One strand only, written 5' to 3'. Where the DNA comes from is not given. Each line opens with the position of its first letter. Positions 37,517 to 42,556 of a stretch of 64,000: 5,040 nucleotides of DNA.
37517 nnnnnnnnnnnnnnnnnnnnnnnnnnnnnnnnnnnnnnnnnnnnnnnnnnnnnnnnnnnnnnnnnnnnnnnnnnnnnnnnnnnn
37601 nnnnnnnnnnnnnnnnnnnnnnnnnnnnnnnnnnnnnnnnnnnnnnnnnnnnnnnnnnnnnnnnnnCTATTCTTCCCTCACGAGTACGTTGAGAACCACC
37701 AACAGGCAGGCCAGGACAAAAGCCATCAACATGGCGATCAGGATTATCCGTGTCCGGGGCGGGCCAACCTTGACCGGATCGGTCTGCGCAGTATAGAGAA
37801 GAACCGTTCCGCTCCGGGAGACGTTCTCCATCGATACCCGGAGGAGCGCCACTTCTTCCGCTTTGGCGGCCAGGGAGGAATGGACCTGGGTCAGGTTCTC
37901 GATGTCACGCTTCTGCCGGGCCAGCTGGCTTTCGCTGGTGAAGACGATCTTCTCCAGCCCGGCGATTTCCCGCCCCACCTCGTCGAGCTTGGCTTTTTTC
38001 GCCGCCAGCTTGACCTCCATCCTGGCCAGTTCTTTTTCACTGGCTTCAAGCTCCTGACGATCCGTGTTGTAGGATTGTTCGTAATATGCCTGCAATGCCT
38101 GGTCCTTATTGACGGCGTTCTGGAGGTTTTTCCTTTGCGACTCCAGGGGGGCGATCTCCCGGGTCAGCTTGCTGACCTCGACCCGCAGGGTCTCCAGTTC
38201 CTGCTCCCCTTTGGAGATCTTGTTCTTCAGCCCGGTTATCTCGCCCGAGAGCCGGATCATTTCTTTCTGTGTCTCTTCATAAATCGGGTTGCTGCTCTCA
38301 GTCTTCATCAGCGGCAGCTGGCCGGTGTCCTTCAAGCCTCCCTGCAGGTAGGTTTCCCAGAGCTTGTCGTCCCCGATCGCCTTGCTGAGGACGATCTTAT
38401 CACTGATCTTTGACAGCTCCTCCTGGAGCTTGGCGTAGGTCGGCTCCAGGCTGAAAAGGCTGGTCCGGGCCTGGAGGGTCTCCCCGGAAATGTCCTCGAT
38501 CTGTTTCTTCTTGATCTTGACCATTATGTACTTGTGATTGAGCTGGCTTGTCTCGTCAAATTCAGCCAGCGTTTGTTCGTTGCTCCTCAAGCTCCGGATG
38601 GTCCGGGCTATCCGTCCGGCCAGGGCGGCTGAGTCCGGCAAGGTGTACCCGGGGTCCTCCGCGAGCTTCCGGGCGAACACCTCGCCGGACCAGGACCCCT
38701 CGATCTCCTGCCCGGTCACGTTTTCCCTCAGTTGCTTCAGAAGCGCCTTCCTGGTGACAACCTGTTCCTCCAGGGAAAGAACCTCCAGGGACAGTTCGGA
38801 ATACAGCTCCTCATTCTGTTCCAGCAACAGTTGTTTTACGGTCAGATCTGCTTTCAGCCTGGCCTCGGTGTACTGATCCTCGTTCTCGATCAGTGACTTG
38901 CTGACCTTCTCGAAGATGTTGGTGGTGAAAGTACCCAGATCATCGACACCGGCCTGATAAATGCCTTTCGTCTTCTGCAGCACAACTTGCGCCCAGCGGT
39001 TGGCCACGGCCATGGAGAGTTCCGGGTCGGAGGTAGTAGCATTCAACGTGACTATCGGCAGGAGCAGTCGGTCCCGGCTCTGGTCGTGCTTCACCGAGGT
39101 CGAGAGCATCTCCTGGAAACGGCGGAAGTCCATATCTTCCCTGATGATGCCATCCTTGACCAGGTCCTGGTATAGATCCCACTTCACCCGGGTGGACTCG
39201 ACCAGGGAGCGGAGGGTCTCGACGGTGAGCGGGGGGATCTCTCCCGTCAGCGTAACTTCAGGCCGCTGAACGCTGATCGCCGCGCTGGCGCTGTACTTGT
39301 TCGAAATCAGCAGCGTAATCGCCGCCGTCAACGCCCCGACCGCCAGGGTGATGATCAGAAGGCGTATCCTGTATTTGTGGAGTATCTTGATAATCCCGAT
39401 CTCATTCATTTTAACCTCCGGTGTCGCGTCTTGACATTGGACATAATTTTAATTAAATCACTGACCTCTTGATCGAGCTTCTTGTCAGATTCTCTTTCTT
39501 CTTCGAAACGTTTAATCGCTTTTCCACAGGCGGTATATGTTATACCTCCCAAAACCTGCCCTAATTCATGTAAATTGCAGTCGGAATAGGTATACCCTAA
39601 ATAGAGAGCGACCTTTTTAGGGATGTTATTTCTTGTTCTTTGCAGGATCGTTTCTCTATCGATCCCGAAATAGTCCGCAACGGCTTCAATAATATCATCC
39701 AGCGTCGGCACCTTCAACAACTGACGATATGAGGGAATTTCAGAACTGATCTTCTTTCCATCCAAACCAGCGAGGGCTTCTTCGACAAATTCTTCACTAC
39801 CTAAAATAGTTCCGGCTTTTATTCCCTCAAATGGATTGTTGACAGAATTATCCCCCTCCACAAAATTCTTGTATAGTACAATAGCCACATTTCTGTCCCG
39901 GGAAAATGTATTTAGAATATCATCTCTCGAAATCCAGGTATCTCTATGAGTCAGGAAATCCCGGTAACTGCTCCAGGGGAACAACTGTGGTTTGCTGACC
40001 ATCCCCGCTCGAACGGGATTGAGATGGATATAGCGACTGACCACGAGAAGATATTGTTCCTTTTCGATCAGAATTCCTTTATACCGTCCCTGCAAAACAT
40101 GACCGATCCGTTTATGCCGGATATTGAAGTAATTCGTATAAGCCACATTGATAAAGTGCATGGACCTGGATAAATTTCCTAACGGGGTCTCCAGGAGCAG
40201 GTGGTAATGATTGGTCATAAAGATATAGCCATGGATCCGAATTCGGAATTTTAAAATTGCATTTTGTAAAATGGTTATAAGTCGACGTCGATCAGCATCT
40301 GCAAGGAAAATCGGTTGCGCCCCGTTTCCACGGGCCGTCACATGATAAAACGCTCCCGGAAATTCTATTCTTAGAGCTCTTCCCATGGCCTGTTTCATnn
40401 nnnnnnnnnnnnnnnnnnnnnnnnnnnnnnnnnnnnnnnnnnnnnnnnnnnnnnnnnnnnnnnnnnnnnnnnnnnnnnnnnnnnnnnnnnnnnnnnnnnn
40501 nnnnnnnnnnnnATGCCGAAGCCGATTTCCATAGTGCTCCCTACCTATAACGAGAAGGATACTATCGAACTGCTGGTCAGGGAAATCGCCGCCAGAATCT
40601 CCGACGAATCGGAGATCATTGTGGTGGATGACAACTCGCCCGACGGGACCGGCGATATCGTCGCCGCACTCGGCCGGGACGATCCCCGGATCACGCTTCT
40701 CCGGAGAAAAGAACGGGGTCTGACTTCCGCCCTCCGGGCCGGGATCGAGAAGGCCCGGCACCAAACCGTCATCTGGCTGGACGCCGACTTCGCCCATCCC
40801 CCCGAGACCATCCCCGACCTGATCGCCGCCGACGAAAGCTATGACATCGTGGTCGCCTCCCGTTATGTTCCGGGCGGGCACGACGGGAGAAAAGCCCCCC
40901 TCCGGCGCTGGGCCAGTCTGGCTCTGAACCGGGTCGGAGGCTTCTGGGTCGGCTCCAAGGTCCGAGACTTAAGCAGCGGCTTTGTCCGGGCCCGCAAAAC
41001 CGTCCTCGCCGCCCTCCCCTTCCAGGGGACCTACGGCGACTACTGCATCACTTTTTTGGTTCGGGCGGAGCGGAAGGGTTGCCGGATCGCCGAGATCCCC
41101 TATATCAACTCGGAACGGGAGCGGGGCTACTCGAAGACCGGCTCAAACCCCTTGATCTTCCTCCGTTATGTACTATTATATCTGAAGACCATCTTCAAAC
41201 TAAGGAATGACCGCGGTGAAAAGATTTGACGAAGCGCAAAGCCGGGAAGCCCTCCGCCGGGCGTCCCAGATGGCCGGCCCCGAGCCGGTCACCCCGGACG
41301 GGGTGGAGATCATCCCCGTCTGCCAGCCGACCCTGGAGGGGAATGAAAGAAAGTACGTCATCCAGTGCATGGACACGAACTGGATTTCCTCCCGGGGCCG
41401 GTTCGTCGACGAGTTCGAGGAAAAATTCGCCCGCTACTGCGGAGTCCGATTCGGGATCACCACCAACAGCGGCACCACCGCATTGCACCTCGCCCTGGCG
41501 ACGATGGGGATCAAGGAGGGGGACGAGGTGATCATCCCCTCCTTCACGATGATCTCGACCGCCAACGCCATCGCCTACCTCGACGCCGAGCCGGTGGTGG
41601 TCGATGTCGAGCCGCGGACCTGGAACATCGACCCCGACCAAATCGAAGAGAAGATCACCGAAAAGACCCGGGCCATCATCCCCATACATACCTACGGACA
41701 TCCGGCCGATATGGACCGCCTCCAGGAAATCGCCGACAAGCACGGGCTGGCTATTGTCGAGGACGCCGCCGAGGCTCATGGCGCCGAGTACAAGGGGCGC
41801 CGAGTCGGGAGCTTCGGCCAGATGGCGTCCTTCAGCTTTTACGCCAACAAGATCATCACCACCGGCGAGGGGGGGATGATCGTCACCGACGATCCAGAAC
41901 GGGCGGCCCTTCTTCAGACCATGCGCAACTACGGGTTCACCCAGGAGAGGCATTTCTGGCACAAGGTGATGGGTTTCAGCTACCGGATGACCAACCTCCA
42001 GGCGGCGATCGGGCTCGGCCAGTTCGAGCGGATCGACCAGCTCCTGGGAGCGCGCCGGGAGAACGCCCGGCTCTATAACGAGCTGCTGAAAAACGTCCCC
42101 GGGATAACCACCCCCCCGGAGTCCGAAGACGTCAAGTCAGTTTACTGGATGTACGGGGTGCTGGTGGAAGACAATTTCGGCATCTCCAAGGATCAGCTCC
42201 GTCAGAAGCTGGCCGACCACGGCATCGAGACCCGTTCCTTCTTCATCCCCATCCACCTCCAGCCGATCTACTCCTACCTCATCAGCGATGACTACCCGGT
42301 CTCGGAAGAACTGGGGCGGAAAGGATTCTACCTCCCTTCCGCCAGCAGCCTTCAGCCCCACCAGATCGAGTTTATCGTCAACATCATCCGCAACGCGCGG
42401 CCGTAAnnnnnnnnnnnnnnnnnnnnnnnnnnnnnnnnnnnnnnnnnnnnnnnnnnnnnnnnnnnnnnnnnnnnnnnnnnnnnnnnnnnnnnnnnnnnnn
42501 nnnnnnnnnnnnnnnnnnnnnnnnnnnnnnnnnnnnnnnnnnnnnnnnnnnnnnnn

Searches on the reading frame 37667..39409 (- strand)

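Call 11: search_protein_families(library=pfam, proteins=[window:37667-39409:-], max_evalue=0.001)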
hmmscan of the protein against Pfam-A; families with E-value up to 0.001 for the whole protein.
window:37667-39409:- (580 aa): 1 family
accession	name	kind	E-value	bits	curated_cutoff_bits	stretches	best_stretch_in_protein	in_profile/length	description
PF02706.20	Wzz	-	0.0001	23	25.5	1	5-52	7-54/91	Chain length determinant protein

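Call 12: search_protein_families(library=ncbifam, proteins=[window:37667-39409:-], max_evalue=0.001)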
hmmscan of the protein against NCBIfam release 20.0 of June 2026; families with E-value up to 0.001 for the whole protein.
window:37667-39409:- (580 aa): 5 families
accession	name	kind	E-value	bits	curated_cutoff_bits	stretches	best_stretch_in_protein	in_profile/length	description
TIGR02168.1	SMC_prok_B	equivalog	1.9e-07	29.2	567.35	1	376-517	254-395/1181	chromosome segregation protein SMC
TIGR02169.1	SMC_prok_A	equivalog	4.5e-05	21.3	729.4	1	377-520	677-818/1165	chromosome segregation protein SMC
NF045487.1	ASRP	equivalog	0.00016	20.5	300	1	379-519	345-471/593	archaea-specific SMC-related protein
NF041035.1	Rad50_Halo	equivalog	0.00022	19.7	1000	1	377-522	246-388/883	DNA double-strand break repair ATPase Rad50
NF009344.0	PRK12705.1-1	equivalog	0.00034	19.3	831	1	376-526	69-216/572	hypothetical protein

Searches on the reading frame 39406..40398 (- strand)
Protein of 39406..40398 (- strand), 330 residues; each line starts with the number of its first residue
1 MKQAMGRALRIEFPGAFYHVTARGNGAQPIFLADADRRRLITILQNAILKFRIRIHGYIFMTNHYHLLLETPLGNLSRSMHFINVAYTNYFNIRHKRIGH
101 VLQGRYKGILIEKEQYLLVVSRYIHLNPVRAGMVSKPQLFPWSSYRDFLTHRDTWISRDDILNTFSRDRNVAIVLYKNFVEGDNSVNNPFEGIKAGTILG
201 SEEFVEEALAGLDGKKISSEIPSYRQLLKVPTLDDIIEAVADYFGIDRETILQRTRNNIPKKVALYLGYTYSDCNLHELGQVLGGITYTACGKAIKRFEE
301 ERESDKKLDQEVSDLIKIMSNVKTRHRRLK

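Call 11: search_protein_families(library=pfam, proteins=[window:39406-40398:-], max_evalue=0.001)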
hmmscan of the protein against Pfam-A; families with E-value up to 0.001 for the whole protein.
window:39406-40398:- (330 aa): 2 families
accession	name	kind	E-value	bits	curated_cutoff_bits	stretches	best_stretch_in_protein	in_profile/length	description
PF08299.17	Bac_DnaA_C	-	5.5e-09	36.4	31.5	1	234-296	2-67/69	Bacterial dnaA protein helix-turn-helix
PF01797.21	Y1_Tnp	-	4.2e-08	33.8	23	1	18-125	7-119/121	Transposase IS200 like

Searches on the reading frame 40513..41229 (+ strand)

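Call 80: search_protein_families(library=pfam, proteins=[window:40513-41229:+], max_evalue=0.001)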
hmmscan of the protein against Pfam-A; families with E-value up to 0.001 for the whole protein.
window:40513-41229:+ (238 aa): 4 families
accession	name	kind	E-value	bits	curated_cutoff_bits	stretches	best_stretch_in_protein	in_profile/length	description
PF00535.33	Glycos_transf_2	-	2.3e-33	115.9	23.3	1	6-165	1-164/168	Glycosyl transferase family 2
PF13641.12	Glyco_tranf_2_3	-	3.9e-08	34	27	1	3-119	2-125/230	Glycosyltransferase like family 2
PF12804.13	NTP_transf_3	-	0.00011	22.8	27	1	22-117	27-123/160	MobA-like NTP transferase domain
PF10111.15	Glyco_tranf_2_2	-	0.00025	21.1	27.3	1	6-93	1-92/276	Glycosyltransferase like family 2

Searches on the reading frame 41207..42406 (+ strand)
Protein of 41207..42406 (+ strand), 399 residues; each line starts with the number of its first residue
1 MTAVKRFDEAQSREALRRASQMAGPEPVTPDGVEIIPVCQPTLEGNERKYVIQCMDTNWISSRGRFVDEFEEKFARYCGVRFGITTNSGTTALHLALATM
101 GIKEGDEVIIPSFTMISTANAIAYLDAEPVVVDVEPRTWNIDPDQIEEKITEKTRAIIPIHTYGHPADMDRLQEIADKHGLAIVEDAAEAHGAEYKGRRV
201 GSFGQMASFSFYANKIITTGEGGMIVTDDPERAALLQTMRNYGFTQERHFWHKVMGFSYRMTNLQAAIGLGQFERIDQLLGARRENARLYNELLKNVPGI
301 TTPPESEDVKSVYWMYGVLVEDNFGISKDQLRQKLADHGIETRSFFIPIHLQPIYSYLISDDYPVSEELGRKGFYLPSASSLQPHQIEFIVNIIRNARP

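Call 11: search_protein_families(library=pfam, proteins=[window:41207-42406:+], max_evalue=0.001)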
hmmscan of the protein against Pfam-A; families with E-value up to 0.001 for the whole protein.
window:41207-42406:+ (399 aa): 5 families
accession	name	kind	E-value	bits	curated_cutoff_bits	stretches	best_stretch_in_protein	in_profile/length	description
PF01041.23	DegT_DnrJ_EryC1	-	2.7e-128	428.6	19.8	1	43-394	3-359/360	DegT/DnrJ/EryC1/StrS aminotransferase family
PF01212.27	Beta_elim_lyase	-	5.1e-12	46.1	27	1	67-304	34-275/288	Beta-eliminating lyase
PF00155.27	Aminotran_1_2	-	1e-08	35.2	19.7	1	66-188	43-187/361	Aminotransferase class I and II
PF00266.25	Aminotran_5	-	7.3e-05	22.3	21.5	1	68-191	46-180/371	Aminotransferase class-V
PF01053.26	Cys_Met_Meta_PP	-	0.00012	21.2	27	1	68-188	55-175/381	Cys/Met metabolism PLP-dependent enzyme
